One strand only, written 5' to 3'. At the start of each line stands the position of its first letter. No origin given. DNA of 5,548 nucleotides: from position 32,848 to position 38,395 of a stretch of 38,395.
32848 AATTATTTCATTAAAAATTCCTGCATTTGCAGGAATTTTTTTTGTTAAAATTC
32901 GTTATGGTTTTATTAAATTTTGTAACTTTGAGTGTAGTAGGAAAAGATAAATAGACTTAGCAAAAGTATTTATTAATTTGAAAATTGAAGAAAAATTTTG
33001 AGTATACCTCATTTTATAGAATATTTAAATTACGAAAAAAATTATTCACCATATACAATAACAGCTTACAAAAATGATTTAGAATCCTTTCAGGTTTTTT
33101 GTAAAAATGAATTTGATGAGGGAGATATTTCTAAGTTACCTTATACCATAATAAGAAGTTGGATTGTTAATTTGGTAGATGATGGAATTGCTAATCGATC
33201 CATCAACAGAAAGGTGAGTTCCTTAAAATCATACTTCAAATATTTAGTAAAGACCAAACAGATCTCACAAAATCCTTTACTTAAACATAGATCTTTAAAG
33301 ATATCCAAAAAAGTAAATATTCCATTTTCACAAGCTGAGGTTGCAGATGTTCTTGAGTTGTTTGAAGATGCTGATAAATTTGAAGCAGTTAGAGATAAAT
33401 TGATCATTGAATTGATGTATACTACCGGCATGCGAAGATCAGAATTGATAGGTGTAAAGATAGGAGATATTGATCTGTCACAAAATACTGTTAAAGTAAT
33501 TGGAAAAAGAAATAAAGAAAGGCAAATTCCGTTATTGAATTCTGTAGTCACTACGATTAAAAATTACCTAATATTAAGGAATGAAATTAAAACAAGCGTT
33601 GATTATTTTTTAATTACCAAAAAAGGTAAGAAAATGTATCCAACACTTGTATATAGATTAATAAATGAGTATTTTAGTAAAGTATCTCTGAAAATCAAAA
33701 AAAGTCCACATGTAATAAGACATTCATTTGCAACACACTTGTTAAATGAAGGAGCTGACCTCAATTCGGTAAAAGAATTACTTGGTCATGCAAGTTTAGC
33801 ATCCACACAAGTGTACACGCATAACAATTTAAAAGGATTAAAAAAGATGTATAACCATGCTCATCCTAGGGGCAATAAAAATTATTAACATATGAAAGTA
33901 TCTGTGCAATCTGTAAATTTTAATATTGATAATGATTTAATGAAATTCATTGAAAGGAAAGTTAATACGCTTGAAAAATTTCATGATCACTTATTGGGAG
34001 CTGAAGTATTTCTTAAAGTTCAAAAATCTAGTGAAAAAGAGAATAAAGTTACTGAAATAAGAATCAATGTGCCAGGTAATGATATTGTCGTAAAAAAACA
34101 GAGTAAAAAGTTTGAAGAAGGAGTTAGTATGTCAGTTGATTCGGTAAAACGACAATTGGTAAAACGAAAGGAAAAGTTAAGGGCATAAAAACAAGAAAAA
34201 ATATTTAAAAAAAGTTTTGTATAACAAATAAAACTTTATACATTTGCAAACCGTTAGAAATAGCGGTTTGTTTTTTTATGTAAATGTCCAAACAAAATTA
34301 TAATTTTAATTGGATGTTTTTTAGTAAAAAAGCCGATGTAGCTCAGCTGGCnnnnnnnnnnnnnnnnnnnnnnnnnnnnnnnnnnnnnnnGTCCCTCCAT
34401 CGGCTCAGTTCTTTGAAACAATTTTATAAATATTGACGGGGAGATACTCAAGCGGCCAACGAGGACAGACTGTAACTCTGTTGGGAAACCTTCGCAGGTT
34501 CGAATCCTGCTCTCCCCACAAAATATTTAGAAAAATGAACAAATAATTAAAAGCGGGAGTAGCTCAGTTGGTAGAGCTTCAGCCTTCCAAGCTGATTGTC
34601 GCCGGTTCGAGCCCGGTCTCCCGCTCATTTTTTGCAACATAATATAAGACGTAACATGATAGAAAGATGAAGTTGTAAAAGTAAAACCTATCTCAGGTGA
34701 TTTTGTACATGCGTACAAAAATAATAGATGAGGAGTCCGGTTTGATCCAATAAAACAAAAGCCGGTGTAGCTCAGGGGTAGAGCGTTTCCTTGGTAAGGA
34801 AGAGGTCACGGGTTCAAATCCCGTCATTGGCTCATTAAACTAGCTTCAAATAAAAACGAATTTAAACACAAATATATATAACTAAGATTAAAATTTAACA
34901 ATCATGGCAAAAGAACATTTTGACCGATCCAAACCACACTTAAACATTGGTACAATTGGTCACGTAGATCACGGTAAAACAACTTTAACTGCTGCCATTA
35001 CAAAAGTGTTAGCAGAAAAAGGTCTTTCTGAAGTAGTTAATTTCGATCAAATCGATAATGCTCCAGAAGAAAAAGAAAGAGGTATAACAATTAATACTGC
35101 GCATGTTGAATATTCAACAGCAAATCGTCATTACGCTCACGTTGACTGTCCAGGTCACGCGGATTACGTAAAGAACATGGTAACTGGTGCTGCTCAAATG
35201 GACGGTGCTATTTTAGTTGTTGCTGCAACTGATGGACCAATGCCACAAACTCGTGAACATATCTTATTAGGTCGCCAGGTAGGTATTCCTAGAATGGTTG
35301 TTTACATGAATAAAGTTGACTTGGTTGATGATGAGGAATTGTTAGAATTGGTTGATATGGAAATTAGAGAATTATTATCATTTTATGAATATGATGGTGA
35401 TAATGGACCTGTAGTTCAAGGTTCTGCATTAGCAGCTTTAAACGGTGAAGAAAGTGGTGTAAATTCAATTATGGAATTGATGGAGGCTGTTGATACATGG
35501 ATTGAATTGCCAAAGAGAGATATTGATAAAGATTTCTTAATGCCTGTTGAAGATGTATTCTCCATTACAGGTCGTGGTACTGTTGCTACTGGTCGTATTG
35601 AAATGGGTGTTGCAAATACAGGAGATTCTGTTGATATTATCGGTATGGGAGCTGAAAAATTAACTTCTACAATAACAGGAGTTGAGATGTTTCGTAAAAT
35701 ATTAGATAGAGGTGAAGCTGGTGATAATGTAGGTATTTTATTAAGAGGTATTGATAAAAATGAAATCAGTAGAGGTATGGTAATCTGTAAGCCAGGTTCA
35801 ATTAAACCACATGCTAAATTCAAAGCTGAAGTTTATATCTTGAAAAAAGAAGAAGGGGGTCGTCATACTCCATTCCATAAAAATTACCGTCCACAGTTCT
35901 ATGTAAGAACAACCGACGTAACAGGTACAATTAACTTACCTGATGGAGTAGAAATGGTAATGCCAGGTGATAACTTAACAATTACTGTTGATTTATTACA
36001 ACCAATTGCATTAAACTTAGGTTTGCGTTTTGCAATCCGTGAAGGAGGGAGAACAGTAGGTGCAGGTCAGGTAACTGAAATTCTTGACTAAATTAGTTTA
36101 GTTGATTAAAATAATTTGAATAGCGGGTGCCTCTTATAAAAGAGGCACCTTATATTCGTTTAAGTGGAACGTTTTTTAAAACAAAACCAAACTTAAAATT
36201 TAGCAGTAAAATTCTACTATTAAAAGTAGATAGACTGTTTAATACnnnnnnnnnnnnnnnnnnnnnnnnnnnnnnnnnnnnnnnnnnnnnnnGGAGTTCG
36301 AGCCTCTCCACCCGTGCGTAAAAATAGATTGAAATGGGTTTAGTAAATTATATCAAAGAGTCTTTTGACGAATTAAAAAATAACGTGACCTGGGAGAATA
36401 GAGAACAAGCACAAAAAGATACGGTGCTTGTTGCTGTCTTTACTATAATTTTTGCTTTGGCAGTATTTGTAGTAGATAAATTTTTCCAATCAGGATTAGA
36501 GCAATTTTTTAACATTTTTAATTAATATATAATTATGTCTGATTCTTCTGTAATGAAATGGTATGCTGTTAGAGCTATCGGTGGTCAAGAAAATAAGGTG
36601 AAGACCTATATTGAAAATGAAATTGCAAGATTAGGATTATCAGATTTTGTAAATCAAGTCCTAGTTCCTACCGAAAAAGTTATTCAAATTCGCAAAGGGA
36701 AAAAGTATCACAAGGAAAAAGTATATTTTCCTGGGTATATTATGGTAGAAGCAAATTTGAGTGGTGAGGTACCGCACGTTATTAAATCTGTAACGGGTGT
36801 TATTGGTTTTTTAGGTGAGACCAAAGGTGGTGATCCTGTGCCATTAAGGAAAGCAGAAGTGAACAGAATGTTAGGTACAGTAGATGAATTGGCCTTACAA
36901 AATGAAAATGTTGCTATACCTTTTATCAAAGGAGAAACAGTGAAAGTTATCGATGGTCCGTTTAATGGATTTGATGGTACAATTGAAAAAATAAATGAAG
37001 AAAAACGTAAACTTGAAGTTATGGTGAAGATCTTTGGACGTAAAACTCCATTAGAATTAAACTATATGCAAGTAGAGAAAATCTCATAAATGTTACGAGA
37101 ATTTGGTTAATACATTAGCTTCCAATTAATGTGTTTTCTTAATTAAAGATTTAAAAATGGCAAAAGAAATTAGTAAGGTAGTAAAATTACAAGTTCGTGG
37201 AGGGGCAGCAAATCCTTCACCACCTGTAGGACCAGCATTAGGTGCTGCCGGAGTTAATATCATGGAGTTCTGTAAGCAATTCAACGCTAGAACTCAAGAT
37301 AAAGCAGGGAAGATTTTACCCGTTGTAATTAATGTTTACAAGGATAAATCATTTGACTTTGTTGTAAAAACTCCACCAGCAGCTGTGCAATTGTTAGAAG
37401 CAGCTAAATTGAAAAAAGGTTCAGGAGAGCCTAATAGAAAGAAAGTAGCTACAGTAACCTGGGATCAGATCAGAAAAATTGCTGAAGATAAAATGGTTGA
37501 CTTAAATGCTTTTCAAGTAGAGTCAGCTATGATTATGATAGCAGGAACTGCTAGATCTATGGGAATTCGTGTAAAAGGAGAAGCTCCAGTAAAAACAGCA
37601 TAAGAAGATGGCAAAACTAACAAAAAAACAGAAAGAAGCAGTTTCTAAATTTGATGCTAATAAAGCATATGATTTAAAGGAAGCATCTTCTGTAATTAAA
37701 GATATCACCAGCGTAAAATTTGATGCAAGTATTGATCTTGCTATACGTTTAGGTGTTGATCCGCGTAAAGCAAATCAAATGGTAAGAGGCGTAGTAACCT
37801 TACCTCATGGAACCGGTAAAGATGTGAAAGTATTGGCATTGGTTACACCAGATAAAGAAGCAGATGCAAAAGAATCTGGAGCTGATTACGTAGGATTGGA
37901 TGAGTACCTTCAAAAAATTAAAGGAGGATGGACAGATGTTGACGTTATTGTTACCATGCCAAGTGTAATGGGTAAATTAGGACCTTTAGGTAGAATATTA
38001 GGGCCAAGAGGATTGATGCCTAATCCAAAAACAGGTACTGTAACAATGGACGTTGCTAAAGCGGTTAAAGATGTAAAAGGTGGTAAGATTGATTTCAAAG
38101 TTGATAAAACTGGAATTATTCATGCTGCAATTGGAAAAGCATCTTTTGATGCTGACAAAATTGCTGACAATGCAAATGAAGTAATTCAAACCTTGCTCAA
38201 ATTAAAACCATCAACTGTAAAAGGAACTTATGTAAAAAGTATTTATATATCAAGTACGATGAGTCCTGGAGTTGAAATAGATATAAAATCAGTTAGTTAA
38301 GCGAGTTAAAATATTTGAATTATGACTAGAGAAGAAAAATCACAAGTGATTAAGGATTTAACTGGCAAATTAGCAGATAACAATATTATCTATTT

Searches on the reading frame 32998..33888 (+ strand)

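Call 6: search_protein_families(library=pfam, proteins=[window:32998-33888:+])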
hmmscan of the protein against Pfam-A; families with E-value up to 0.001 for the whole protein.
window:32998-33888:+ (296 aa): 4 families
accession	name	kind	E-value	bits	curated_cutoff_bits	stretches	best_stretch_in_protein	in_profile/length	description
PF00589.27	Phage_integrase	-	2.3e-41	141.9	27.1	1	118-277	8-169/172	Phage integrase family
PF02899.23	Phage_int_SAM_1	-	4.1e-16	59.5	22.3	1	5-86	3-82/83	Phage integrase, N-terminal SAM-like domain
PF13495.12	Phage_int_SAM_4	-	0.00013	22.7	27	1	6-87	5-82/85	Phage integrase, N-terminal SAM-like domain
PF13102.12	Phage_int_SAM_5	-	0.00057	20.6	22.3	1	11-95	12-94/98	Phage integrase SAM-like domain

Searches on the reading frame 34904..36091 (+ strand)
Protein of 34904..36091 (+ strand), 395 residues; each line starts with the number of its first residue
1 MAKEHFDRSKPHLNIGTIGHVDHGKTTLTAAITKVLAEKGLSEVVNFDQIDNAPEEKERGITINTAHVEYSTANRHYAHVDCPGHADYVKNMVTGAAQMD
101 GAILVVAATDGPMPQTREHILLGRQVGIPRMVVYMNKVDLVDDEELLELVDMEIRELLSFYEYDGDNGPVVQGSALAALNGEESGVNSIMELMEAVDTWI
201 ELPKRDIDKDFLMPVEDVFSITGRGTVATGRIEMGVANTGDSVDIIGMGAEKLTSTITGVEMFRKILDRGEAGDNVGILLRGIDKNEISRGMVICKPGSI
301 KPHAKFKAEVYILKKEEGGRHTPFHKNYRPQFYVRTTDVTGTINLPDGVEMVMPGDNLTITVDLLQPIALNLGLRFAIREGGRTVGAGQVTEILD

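Call 109: search_protein_families(library=pfam, proteins=[window:34904-36091:+])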
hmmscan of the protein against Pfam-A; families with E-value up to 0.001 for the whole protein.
window:34904-36091:+ (395 aa): 4 families
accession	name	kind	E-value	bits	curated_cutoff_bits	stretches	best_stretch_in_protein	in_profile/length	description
PF00009.33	GTP_EFTU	-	2.3e-62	210.4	26.5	1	10-200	1-186/188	Elongation factor Tu GTP binding domain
PF03143.23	GTP_EFTU_D3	-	4.7e-39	133.4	27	1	299-393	1-105/106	Elongation factor Tu C-terminal domain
PF03144.31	GTP_EFTU_D2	-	4.7e-17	62.6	30.3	1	225-295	1-73/73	Elongation factor Tu domain 2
PF01926.29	MMR_HSR1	-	0.00052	20.5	21.9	0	15-136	2-112/113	50S ribosome-binding GTPase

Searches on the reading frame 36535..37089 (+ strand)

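Call 109: search_protein_families(library=pfam, proteins=[window:36535-37089:+])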
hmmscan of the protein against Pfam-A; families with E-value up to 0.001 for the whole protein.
window:36535-37089:+ (184 aa): 4 families
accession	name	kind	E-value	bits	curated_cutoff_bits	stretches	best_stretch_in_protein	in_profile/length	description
PF02357.24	NusG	-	1e-21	77.7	22.2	1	7-113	1-93/93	Transcription termination factor nusG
PF00467.35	KOW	-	2.5e-06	27.5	22.3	1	132-162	1-27/32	KOW motif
PF23284.2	KOW2_Spt5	-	0.00021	21.5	28.9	1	132-182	1-49/50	Transcription elongation factor SPT5, second KOW domain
PF03439.18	Spt5-NGN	-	0.001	19.4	22.4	0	9-91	2-69/84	Early transcription elongation factor of RNA pol II, NGN section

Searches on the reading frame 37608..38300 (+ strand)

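Call 109: search_protein_families(library=pfam, proteins=[window:37608-38300:+])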
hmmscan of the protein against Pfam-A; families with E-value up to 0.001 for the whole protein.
window:37608-38300:+ (230 aa): 1 family
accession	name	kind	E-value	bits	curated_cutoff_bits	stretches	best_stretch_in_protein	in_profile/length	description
PF00687.26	Ribosomal_L1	-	1.3e-66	224.4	32.2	1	32-220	3-198/198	Ribosomal protein L1p/L10e family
